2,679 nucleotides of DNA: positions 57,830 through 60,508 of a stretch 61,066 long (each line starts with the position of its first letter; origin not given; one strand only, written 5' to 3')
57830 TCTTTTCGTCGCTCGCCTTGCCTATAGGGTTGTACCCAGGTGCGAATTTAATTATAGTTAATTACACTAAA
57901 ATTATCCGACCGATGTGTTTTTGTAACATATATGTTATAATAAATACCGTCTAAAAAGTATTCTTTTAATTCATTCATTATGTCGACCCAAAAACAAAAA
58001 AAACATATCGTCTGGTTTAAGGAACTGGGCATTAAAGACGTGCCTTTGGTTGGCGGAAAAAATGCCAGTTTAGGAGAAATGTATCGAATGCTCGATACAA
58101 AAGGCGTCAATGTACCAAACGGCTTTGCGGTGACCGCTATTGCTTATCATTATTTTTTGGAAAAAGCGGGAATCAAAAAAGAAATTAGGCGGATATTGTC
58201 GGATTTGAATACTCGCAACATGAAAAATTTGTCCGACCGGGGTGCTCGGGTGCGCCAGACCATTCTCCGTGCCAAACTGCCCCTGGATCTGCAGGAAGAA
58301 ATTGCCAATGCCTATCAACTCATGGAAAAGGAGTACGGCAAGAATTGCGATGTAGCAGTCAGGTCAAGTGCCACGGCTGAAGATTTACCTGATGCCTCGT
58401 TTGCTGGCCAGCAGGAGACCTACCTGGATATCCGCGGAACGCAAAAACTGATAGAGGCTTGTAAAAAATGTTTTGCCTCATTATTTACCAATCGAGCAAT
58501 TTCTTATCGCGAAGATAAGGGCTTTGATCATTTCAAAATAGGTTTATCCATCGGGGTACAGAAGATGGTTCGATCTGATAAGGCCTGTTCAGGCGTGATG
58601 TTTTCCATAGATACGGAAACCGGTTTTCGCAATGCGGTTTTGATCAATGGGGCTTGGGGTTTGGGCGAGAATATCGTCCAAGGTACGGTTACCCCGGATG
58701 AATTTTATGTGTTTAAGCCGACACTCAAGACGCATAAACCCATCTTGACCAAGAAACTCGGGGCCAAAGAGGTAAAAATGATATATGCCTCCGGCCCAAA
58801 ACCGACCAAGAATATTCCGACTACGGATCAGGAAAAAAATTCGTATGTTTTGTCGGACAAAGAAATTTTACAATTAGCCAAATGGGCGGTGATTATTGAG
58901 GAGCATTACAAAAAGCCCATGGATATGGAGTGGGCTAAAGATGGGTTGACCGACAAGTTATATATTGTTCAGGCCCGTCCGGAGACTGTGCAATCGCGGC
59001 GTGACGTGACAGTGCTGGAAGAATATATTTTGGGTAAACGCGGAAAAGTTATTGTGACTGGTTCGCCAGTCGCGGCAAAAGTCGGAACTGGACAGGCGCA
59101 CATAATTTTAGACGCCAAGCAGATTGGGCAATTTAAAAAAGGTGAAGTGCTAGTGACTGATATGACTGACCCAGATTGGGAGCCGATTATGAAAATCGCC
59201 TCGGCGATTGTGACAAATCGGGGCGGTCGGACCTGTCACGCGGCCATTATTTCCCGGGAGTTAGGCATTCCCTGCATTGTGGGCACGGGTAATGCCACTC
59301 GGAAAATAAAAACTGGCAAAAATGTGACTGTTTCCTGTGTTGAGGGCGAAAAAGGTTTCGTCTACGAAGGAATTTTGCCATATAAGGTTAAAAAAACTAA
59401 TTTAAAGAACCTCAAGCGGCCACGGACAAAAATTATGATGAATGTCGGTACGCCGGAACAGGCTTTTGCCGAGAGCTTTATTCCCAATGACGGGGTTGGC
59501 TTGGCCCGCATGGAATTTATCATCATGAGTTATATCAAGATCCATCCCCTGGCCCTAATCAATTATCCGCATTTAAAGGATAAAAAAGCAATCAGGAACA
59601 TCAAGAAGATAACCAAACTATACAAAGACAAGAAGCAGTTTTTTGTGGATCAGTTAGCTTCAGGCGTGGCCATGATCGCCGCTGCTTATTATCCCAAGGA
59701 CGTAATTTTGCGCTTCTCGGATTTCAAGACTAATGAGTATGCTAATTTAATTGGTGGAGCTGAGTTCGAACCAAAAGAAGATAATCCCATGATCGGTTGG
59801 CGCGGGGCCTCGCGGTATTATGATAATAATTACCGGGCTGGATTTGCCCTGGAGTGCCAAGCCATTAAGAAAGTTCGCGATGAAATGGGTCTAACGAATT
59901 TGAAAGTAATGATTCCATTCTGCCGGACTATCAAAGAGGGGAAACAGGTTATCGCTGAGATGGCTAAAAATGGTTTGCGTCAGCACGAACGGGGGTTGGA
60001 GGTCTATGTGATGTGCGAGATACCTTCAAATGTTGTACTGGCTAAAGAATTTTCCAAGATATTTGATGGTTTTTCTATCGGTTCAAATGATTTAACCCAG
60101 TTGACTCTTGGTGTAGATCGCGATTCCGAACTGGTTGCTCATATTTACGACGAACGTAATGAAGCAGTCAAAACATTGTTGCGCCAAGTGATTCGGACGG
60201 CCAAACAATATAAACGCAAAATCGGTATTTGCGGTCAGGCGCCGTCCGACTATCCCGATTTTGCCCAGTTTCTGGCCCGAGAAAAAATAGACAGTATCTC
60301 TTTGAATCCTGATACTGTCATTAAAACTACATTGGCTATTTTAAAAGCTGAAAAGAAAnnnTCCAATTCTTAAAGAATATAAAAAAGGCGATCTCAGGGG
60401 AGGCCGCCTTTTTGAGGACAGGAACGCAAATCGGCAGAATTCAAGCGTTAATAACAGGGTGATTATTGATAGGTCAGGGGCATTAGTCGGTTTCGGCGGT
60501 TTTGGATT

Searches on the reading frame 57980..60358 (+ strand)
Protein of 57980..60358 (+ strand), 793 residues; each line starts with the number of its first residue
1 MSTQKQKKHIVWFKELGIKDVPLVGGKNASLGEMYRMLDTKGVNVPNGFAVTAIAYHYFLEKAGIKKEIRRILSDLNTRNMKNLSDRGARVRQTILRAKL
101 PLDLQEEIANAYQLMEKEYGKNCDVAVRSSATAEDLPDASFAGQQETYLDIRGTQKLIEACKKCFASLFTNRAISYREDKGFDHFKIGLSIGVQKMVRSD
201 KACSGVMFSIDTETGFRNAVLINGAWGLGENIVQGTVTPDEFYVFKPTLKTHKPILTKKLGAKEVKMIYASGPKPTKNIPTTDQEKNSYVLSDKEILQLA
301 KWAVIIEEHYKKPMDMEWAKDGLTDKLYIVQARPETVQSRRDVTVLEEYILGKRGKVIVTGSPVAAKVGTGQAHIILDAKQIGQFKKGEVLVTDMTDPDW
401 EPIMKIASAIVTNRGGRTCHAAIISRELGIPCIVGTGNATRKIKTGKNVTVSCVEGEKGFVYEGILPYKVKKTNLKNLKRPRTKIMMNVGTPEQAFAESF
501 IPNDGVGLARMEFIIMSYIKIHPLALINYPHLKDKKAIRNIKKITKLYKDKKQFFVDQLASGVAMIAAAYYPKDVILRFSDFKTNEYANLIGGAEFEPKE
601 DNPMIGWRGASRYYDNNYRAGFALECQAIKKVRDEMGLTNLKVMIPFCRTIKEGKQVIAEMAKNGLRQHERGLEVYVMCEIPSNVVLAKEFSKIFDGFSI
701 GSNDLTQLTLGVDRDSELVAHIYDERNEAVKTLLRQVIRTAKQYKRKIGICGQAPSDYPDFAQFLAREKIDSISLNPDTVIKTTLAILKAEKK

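Call 22: search_protein_families(library=pfam, proteins=[window:57980-60358:+], max_evalue=0.001)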
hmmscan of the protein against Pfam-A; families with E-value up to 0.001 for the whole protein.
window:57980-60358:+ (793 aa): 3 families
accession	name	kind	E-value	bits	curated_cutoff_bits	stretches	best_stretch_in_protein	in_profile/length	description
PF01326.24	PPDK_N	-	7.7e-126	420.2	27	1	22-343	2-317/328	Pyruvate phosphate dikinase, AMP/ATP-binding domain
PF02896.24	PEP-utilizers_C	-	2.1e-60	204.9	22.8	1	477-790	14-291/293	PEP-utilising enzyme, PEP-binding domain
PF00391.29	PEP-utilizers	-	3.5e-27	94.2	23.1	1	385-456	1-72/72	PEP-utilising enzyme, mobile domain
